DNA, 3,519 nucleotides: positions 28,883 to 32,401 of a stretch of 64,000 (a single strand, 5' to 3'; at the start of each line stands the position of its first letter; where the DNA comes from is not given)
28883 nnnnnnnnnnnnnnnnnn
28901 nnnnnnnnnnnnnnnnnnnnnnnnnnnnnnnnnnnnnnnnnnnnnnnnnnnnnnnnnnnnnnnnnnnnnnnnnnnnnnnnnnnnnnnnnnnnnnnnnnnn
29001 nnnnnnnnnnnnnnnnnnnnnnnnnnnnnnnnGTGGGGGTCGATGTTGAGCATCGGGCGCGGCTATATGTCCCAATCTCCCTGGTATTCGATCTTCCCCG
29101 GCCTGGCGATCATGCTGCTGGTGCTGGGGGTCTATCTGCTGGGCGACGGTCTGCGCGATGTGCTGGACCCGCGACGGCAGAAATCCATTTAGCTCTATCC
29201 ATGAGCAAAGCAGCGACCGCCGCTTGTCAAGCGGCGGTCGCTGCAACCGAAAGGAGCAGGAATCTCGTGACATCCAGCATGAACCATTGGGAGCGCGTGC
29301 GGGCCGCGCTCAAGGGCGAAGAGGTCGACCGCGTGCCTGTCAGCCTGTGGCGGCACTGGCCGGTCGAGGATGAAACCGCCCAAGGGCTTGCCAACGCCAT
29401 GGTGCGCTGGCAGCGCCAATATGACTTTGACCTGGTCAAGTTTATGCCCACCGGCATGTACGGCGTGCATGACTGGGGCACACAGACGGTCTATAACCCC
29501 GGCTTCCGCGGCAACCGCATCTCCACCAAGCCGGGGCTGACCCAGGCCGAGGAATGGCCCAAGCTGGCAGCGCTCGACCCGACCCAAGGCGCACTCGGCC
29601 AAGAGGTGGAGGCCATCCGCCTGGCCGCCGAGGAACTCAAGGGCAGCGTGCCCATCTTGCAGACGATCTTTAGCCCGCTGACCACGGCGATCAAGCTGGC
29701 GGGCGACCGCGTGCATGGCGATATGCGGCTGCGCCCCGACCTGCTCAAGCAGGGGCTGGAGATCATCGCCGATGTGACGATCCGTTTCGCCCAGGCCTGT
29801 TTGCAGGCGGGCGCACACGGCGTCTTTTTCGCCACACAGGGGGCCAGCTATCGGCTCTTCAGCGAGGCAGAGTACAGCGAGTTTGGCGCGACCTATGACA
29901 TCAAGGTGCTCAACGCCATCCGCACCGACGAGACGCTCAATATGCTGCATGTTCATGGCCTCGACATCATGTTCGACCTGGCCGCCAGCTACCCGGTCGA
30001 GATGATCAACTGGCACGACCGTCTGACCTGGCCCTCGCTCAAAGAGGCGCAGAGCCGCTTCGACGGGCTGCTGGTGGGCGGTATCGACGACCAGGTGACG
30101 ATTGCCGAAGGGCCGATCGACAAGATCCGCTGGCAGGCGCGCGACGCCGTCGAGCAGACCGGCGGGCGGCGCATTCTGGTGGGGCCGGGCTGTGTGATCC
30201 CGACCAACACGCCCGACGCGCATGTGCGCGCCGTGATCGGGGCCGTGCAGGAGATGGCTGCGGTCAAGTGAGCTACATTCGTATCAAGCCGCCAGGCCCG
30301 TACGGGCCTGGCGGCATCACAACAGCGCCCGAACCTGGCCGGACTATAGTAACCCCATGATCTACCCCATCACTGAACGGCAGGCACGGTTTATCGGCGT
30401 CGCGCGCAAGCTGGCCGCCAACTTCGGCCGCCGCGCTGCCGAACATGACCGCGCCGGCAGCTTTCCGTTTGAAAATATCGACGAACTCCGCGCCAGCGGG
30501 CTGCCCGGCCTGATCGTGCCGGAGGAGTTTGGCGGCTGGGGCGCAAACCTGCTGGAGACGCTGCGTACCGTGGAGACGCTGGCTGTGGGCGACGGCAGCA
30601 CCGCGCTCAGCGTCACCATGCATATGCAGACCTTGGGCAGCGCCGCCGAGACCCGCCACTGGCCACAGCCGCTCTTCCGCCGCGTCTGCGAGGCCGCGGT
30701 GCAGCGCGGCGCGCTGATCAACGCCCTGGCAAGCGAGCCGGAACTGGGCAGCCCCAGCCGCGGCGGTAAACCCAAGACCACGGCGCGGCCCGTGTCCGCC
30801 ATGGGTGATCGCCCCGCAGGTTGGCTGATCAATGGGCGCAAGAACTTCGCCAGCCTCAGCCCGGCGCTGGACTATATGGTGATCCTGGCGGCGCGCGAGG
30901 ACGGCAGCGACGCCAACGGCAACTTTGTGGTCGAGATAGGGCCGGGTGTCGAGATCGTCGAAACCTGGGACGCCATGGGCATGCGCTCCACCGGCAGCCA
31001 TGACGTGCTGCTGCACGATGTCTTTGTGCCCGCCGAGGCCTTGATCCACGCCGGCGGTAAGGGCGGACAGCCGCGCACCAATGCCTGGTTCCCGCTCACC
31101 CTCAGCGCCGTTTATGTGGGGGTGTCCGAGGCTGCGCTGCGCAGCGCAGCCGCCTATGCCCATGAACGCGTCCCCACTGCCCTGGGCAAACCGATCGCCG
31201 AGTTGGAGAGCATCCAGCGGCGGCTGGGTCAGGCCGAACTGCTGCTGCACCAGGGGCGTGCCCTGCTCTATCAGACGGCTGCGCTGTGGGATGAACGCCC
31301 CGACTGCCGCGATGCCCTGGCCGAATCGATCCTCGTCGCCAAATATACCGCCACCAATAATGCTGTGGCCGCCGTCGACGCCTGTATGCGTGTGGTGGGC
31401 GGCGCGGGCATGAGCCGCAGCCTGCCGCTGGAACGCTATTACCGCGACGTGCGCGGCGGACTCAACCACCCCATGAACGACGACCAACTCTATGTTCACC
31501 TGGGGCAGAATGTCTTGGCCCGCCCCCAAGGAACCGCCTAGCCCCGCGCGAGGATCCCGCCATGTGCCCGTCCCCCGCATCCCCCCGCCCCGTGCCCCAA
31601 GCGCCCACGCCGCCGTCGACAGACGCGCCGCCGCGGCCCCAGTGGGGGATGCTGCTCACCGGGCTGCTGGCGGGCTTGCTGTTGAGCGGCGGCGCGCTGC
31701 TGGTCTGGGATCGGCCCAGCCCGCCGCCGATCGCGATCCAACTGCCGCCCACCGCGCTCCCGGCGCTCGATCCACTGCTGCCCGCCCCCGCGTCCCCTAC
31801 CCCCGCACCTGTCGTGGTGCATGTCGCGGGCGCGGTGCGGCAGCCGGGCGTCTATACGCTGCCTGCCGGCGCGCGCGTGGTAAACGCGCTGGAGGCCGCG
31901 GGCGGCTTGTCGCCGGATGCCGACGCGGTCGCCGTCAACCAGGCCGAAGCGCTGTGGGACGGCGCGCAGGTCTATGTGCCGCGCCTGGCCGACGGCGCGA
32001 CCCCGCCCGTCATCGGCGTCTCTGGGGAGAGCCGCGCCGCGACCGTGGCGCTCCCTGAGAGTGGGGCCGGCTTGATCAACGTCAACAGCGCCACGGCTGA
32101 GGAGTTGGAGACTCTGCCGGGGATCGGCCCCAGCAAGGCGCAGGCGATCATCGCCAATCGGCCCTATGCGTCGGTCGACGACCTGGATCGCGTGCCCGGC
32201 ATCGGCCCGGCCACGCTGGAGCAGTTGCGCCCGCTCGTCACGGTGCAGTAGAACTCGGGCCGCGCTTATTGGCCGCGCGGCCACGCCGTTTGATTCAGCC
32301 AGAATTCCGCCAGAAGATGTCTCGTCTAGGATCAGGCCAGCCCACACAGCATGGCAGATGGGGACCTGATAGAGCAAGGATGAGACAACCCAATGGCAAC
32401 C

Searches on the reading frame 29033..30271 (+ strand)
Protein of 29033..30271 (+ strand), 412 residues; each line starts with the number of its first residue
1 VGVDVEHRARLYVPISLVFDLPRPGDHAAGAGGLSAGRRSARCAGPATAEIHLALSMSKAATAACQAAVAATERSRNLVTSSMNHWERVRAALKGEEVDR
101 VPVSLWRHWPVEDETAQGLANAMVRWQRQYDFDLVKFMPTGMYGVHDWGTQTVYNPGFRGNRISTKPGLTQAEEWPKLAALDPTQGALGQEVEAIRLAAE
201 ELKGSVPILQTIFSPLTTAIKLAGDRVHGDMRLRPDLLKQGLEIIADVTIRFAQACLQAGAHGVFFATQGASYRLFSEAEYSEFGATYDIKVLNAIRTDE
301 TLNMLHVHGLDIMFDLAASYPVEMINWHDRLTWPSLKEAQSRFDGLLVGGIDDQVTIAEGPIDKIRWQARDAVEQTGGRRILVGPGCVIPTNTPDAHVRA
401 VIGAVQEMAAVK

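Call 17: search_protein_families(library=pfam, proteins=[window:29033-30271:+], max_evalue=0.01)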
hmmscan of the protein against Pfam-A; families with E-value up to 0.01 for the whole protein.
window:29033-30271:+ (412 aa): 1 family
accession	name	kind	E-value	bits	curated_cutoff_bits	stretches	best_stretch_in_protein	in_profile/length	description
PF01208.23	URO-D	-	5.1e-31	108.4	23.9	1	87-407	4-345/346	Uroporphyrinogen decarboxylase (URO-D)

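Call 22: search_protein_families(library=ncbifam, proteins=[window:29033-30271:+], max_evalue=0.001)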
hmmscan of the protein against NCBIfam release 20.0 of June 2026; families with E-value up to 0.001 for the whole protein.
window:29033-30271:+ (412 aa): 5 families
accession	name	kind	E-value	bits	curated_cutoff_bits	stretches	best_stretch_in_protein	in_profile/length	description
NF004889.0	PRK06252.1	subfamily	4.3e-27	95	244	1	169-409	102-337/340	methylcobalamin:coenzyme M methyltransferase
TIGR01463.1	mtaA_cmuA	subfamily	2e-23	83.2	235.4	1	166-408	98-338/340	MtaA/CmuA family methyltransferase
NF041608.1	methylcob_mtaseMtbA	equivalog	4.6e-19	68.7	600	1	171-407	104-336/339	methylcobamide:CoM methyltransferase MtbA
NF040654.1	MtaA_Meth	equivalog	1.1e-13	50.9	400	1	192-407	123-334/337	methylcobamide:CoM methyltransferase MtaA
TIGR01464.1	hemE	equivalog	0.00029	20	302.95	1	175-406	102-337/338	uroporphyrinogen decarboxylase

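Call 55: search_solved_structures(query=window:29249-30271:+, max_evalue=0.00001)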
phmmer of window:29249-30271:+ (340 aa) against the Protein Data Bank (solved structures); distinct sequences matched with E-value up to 0.00001: 1.
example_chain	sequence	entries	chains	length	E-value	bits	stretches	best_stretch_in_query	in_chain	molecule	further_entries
4ay7_A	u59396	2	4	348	1.2e-17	67.3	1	113-336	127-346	METHYLCOBALAMIN: COENZYME M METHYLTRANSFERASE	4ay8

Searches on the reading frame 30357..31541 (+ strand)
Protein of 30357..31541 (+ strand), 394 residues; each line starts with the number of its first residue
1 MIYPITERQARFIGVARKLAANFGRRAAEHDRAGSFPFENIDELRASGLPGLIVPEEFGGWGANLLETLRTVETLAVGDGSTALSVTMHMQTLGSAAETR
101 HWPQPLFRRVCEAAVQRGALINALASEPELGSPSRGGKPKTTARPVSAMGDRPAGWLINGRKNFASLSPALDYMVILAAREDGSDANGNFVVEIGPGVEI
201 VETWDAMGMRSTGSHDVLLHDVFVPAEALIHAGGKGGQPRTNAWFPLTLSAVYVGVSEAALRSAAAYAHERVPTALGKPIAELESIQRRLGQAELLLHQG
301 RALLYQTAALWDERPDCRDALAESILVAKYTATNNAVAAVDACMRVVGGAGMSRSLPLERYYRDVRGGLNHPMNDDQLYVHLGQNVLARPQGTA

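Call 17: search_protein_families(library=pfam, proteins=[window:30357-31541:+], max_evalue=0.01)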
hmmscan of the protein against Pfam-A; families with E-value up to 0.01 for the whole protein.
window:30357-31541:+ (394 aa): 4 families
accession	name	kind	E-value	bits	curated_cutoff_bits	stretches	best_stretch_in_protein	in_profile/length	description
PF00441.29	Acyl-CoA_dh_1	-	5.8e-21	75.6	22.4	1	248-366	17-129/150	Acyl-CoA dehydrogenase, C-terminal domain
PF08028.16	Acyl-CoA_dh_2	-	3.5e-19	69.9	22.7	1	247-373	1-131/134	Acyl-CoA dehydrogenase, C-terminal domain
PF02771.21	Acyl-CoA_dh_N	-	6.3e-13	49.5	22.9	1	6-93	1-89/113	Acyl-CoA dehydrogenase, N-terminal domain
PF02770.24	Acyl-CoA_dh_M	-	8.1e-10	39.2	33.3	1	125-222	4-97/97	Acyl-CoA dehydrogenase, middle domain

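Call 22: search_protein_families(library=ncbifam, proteins=[window:30357-31541:+], max_evalue=0.001)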
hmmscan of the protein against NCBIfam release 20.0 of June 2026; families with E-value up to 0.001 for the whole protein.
window:30357-31541:+ (394 aa): 22 families
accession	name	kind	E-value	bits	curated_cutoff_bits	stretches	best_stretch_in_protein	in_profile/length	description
NF049984.1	Rv1679_FadE16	equivalog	1.1e-38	133.4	600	1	25-390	14-369/371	Rv1679 family acyl-CoA dehydrogenase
TIGR04022.1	sulfur_SfnB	equivalog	1e-35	123.4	430.9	1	8-367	6-361/391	SfnB family sulfur acquisition oxidoreductase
NF042439.1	SulpropCoADesulf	equivalog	1.1e-35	123.2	600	1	16-366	4-350/379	3-sulfinopropanoyl-CoA desulfinase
NF042972.1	AcrlCoAredClosAcrC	equivalog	1.7e-35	122.5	640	1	4-365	4-355/378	acryloyl-CoA reductase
NF043006.1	CyhCrbnylCoADH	equivalog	4.1e-34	118.2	650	1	12-366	11-355/380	cyclohexane-1-carbonyl-CoA dehydrogenase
NF053553.1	prodigi_MBC_PigA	equivalog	2.4e-28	99.3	500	1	3-362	3-355/381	prodigiosin MBC biosynthesis dehydrogenase PigA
NF045552.1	GlutCoADH_Des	equivalog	1.5e-27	96.8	470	1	26-365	27-358/387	glutaryl-CoA dehydrogenase Acd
NF008997.0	PRK12341.1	equivalog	2e-26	92.9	537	1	27-367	29-357/382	acyl-CoA dehydrogenase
NF043015.1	DibenthMonoxDszC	equivalog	6.5e-25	87.8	850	1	7-370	13-388/415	dibenzothiophene monooxygenase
NF045652.1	ProlPCPDhRedW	equivalog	1.2e-21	77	650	1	47-352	43-340/376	L-prolyl-[peptidyl-carrier protein] dehydrogenase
NF002885.1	PRK03354.1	equivalog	1.7e-20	73.4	540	1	5-382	5-369/378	crotonobetainyl-CoA dehydrogenase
NF058590.1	AcCoDHFadEBacil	equivalog_domain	2.1e-20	72.8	600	1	47-366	65-390/586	acyl-CoA dehydrogenase FadE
NF045629.1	monooxsub_HsaA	equivalog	5.4e-19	68.2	450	2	146-386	111-373/383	3-hydroxy-9,10-secoandrosta-1,3,5(10)-triene-9,17-dione monooxygenase oxygenase subunit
TIGR03207.1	cyc_hxne_CoA_dh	equivalog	5.7e-14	51.6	575.35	1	28-367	25-352/372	cyclohexanecarboxyl-CoA dehydrogenase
NF045920.1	HphnlacHdxOX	equivalog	9.5e-12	44.5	650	1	145-373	111-360/384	p-hydroxyphenylacetate 3-hydroxylase oxygenase component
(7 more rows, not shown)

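Call 56: search_solved_structures(query=window:30357-31541:+, max_evalue=1e-25)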
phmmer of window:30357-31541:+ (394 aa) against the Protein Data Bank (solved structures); distinct sequences matched with E-value up to 1e-25: 7.
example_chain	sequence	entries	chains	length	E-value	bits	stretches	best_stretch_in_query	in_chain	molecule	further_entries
5z8t_A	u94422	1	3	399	2.4e-95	323.2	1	13-390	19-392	Acyl-CoA dehydrogenase type 2 domain protein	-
5gj7_A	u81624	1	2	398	2.5e-95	323.1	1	13-390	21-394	Acyl-CoA dehydrogenase type 2 domain protein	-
3m9v_A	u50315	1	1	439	1.2e-31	113.5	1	19-368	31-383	FAD-dependent oxidoreductase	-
4kcf_A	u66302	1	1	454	1.3e-31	113.4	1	24-368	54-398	FAD-dependent oxidoreductase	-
1ws9_A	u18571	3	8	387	3.3e-31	112.1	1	13-366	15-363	acyl-CoA dehydrogenase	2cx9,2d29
3mxl_A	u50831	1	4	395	1.7e-28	103.2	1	20-372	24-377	Nitrososynthase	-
4zxv_A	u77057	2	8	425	9e-26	94.2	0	18-378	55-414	DnmZ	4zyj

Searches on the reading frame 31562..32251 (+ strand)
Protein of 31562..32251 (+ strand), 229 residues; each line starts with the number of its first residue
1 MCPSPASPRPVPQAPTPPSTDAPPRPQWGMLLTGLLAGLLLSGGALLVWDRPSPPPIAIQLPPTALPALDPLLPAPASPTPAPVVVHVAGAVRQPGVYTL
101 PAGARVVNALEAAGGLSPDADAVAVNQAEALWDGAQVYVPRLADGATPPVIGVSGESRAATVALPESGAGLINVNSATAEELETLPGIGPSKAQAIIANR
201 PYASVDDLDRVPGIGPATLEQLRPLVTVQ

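Call 102: search_protein_families(library=pfam, proteins=[window:31562-32251:+], max_evalue=0.00001)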
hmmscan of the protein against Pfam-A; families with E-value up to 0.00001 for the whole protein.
window:31562-32251:+ (229 aa): 6 families
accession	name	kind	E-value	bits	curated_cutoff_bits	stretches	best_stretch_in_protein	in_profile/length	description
PF12836.13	HHH_3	-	3.9e-18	65.7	27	1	171-227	5-65/65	Helix-hairpin-helix motif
PF00633.29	HHH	-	4.1e-14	52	24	1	171-198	2-29/30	Helix-hairpin-helix motif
PF10531.15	SLBB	-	9.3e-13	48.2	27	1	85-139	1-54/55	SLBB domain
PF14520.12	HHH_5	-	1.1e-07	32.7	27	0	176-197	31-52/57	Helix-hairpin-helix domain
PF03934.19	T2SSK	-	2.8e-06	28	24.2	1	172-217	1-50/63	Type II secretion system (T2SS), protein K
PF06514.17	PsbU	-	9.8e-06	25.9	24.5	0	170-215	13-58/93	Photosystem II 12 kDa extrinsic protein (PsbU)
